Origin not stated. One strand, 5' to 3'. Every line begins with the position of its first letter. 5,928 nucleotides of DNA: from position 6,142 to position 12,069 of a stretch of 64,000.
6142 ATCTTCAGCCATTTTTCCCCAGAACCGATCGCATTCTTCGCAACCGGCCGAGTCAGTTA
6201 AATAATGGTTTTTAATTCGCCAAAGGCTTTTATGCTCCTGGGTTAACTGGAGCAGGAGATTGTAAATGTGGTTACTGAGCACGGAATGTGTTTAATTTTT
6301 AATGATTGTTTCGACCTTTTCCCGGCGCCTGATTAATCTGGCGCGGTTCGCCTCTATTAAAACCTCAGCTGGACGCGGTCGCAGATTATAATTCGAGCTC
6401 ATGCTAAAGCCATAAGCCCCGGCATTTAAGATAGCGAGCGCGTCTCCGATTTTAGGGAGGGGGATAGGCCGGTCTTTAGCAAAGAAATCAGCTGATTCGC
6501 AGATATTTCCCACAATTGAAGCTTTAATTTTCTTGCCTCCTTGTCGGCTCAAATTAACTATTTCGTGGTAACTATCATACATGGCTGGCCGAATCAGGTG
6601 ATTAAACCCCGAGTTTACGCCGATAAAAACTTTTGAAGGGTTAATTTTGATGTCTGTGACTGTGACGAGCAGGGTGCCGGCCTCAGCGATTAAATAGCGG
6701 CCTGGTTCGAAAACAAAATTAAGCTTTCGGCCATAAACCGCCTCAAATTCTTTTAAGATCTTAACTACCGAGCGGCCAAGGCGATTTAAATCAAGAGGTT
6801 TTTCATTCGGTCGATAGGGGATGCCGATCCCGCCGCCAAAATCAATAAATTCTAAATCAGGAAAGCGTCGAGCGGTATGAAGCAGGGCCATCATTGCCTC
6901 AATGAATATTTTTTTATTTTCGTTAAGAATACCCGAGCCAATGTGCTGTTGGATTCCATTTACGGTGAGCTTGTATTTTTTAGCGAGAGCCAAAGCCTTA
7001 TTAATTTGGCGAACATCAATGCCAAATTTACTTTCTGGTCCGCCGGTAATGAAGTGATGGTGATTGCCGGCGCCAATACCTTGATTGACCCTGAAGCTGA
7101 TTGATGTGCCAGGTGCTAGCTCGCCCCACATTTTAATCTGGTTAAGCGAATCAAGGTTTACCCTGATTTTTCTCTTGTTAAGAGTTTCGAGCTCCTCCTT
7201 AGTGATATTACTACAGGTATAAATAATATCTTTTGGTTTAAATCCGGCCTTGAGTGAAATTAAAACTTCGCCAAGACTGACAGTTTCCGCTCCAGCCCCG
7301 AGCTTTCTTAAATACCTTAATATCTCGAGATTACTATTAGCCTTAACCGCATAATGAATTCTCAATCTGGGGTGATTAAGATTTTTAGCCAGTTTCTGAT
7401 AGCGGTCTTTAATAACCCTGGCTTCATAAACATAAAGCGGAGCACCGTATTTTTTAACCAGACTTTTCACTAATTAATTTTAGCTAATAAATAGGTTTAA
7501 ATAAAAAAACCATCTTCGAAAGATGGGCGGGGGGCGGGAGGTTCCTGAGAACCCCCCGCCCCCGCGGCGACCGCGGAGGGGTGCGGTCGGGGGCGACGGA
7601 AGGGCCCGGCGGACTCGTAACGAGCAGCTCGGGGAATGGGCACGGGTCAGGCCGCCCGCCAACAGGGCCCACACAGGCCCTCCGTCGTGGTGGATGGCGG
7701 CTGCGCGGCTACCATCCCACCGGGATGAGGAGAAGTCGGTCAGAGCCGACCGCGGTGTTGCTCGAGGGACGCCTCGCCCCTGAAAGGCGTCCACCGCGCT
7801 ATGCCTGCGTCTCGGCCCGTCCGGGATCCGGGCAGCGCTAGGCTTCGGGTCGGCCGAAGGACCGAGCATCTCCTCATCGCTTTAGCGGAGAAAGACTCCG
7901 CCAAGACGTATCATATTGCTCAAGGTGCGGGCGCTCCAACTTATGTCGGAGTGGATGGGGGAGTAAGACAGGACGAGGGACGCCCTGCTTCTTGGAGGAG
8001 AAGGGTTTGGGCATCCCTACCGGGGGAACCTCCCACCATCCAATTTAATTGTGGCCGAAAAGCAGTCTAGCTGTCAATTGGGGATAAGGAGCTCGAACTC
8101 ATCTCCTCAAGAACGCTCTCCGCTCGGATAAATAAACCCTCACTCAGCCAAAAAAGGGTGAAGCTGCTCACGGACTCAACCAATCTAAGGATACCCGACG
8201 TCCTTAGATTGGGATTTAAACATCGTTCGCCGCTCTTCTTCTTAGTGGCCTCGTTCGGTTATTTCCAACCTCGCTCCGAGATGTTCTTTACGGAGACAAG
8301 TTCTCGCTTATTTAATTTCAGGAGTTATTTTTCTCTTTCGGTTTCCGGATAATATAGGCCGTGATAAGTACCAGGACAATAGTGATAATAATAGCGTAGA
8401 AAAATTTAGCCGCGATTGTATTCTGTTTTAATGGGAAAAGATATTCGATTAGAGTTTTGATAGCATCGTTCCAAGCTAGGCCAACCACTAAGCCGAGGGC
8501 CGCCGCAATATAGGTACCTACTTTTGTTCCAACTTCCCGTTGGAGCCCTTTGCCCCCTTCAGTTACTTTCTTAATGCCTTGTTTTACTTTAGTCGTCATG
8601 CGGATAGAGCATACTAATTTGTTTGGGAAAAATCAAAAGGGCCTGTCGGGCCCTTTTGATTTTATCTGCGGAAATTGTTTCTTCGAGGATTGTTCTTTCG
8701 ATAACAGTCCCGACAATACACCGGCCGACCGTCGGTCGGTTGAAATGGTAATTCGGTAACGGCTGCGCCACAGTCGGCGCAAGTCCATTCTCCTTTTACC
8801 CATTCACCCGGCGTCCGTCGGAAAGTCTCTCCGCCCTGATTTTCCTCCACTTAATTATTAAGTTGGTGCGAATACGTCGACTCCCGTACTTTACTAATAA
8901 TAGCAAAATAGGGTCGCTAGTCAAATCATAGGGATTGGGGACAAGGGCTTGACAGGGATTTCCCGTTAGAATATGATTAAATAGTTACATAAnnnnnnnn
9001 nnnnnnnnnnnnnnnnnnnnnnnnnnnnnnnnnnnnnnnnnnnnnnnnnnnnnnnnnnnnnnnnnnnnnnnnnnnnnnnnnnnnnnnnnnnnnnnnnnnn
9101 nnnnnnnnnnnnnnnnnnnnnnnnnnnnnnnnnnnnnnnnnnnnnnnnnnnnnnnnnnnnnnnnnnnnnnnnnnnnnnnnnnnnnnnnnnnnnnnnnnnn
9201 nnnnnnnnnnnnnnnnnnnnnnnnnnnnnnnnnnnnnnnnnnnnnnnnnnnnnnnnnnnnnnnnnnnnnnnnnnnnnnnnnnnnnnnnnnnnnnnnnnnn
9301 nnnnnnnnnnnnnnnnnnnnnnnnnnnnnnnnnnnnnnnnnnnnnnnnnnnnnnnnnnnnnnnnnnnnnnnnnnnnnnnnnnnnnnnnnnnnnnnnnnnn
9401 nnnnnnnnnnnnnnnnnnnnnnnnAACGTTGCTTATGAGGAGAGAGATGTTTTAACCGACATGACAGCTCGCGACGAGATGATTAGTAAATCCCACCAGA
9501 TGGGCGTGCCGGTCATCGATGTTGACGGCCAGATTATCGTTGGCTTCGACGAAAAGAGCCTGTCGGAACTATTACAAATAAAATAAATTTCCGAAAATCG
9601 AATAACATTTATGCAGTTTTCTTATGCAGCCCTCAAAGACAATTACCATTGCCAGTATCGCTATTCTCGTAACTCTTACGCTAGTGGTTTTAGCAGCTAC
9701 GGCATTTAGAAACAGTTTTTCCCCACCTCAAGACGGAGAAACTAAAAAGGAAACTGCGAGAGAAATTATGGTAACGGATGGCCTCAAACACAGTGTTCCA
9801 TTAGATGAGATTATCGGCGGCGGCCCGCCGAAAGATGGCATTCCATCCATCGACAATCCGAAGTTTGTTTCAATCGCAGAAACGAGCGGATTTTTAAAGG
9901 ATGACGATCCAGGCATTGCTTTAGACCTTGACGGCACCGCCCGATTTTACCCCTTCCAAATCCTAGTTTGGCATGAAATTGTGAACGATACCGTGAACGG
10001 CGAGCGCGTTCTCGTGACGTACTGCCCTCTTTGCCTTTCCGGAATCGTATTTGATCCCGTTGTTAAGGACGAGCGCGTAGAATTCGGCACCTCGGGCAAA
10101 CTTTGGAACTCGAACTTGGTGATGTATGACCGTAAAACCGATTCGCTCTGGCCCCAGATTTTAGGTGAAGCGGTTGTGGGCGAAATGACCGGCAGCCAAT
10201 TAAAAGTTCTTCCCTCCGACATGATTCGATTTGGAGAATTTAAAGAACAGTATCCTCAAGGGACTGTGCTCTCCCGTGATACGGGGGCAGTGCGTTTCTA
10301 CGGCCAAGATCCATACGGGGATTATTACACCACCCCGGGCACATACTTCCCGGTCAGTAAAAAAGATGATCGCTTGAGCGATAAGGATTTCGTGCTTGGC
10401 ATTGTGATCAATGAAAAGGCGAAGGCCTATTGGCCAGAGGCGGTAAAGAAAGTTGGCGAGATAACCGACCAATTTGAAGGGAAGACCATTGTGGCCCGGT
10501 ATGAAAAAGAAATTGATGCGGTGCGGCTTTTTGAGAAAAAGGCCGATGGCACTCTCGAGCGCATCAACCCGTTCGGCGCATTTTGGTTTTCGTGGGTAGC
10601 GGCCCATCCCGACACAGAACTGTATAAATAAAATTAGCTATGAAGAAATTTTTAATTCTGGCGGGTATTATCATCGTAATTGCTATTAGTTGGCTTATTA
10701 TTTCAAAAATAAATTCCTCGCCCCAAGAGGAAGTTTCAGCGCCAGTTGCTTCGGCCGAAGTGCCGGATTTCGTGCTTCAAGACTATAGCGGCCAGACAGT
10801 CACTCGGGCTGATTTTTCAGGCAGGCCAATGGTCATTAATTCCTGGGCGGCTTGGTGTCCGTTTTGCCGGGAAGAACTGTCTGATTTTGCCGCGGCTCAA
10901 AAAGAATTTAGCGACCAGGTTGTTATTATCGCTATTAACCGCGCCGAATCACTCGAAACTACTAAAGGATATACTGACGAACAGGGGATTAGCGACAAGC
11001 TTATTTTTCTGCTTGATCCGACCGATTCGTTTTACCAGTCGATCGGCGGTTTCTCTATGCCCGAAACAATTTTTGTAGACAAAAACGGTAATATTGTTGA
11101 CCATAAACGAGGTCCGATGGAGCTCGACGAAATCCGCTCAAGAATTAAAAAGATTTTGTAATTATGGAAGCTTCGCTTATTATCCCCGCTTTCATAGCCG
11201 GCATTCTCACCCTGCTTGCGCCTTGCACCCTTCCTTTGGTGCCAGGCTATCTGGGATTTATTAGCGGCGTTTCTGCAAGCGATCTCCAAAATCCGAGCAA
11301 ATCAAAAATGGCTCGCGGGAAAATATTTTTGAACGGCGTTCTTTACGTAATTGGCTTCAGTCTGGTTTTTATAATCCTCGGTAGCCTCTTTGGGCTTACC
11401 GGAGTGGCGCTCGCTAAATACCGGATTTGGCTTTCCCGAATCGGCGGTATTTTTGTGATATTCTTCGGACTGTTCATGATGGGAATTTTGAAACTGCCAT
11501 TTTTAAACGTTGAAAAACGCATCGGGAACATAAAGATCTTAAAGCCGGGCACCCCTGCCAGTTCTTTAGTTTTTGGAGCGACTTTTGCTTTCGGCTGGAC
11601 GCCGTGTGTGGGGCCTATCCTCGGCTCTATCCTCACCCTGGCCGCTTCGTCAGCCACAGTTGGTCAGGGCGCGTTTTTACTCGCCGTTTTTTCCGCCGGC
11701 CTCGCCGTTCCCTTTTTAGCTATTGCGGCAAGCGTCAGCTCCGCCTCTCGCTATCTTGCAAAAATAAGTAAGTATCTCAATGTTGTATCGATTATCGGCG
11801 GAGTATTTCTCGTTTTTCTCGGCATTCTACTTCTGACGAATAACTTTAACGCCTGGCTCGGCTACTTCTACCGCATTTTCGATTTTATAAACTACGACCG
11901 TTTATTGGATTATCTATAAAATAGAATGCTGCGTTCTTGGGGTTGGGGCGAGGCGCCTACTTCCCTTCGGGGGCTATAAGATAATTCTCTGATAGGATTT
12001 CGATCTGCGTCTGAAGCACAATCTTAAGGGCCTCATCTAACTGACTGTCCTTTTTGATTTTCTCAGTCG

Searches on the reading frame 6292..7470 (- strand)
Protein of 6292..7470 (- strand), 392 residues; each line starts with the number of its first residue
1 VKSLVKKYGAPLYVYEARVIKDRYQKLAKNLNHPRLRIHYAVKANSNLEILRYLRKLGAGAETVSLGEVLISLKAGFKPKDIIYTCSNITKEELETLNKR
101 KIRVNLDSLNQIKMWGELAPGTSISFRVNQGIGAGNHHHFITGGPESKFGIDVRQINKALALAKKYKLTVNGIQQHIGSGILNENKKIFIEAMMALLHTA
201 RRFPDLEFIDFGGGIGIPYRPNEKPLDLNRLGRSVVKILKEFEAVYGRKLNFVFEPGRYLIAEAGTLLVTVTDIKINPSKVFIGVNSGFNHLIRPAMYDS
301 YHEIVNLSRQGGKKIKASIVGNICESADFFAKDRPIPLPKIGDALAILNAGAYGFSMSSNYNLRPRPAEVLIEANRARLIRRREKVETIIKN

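Call 80: search_protein_families(library=pfam, proteins=[window:6292-7470:-], max_evalue=0.001)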
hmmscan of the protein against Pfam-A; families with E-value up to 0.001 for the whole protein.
window:6292-7470:- (392 aa): 3 families
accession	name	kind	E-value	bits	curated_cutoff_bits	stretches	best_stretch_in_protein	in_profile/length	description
PF02784.22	Orn_Arg_deC_N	-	6.4e-45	153.9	23.4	1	20-262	4-247/247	Pyridoxal-dependent decarboxylase, pyridoxal binding domain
PF00278.28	Orn_DAP_Arg_deC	-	2.8e-25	88.9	23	1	65-351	5-95/95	Pyridoxal-dependent decarboxylase, C-terminal sheet domain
PF01168.26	Ala_racemase_N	-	8.2e-05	22.8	24.1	1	20-180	6-159/220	Alanine racemase, N-terminal domain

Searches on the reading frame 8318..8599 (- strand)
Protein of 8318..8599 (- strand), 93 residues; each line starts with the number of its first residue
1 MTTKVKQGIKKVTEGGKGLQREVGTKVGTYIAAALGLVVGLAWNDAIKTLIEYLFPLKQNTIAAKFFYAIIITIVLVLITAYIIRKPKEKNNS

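Call 80: search_protein_families(library=pfam, proteins=[window:8318-8599:-], max_evalue=0.001)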
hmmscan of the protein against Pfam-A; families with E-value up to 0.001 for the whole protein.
window:8318-8599:- (93 aa): 1 family
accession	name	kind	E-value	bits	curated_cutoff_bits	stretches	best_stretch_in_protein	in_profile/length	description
PF18898.5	DUF5654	-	3.2e-17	62.7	23.8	1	21-85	3-66/71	Family of unknown function (DUF5654)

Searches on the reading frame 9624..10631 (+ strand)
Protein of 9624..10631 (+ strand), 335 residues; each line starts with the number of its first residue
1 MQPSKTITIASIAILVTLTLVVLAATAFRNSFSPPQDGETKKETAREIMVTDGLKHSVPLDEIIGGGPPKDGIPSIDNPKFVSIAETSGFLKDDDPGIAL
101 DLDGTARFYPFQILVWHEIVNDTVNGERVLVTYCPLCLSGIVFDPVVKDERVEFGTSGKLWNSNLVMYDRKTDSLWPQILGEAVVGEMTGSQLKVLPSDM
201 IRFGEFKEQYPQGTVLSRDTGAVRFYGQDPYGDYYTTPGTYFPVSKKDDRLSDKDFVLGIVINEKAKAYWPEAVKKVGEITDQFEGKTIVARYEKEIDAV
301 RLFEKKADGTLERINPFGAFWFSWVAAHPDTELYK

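Call 80: search_protein_families(library=pfam, proteins=[window:9624-10631:+], max_evalue=0.001)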
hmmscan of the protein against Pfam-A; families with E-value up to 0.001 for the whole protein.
window:9624-10631:+ (335 aa): 1 family
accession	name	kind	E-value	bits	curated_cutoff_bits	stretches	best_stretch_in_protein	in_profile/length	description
PF11376.13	DUF3179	-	1.9e-91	307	27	1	70-331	1-292/292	Protein of unknown function (DUF3179)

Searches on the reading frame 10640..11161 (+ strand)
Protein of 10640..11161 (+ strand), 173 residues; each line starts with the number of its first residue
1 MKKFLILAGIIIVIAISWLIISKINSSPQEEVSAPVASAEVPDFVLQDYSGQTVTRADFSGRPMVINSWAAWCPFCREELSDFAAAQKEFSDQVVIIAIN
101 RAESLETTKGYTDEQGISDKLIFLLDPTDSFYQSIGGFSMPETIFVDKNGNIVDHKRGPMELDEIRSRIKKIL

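Call 80: search_protein_families(library=pfam, proteins=[window:10640-11161:+], max_evalue=0.001)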
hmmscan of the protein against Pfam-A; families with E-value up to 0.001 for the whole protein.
window:10640-11161:+ (173 aa): 6 families
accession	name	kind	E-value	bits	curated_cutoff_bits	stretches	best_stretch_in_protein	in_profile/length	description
PF08534.16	Redoxin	-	1.2e-19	71.1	26.6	1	39-163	4-139/148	Redoxin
PF00578.27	AhpC-TSA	-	1.5e-19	70.6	26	1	40-154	4-123/124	AhpC/TSA family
PF00085.26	Thioredoxin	-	1.7e-07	31.6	23.5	1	61-109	18-66/103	Thioredoxin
PF13098.12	Thioredoxin_2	-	2.6e-05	24.9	27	1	61-166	5-101/104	Thioredoxin-like domain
PF13905.12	Thioredoxin_8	-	3.7e-05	24.4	27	1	62-152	2-94/94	Thioredoxin-like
PF02630.20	SCO1-SenC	-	0.0005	20.5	22.8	1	42-93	2-54/134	SCO1/SenC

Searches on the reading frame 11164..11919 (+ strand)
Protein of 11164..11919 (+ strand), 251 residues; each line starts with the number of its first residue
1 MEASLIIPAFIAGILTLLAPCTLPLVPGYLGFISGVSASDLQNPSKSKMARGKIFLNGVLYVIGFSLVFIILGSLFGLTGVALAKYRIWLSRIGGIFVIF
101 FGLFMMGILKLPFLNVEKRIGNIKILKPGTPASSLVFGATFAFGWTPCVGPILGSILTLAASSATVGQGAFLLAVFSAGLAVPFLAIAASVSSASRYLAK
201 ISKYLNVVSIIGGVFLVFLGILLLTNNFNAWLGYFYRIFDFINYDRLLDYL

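Call 80: search_protein_families(library=pfam, proteins=[window:11164-11919:+], max_evalue=0.001)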
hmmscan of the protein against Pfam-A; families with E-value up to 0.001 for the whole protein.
window:11164-11919:+ (251 aa): 2 families
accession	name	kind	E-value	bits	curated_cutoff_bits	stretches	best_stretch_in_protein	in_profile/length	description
PF02683.22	DsbD_TM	-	4.1e-17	62.7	27.1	1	6-225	4-216/219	Cytochrome C biogenesis protein transmembrane domain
PF13386.12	DsbD_2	-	1.8e-08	35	24.9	1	52-221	31-198/199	Cytochrome C biogenesis protein transmembrane region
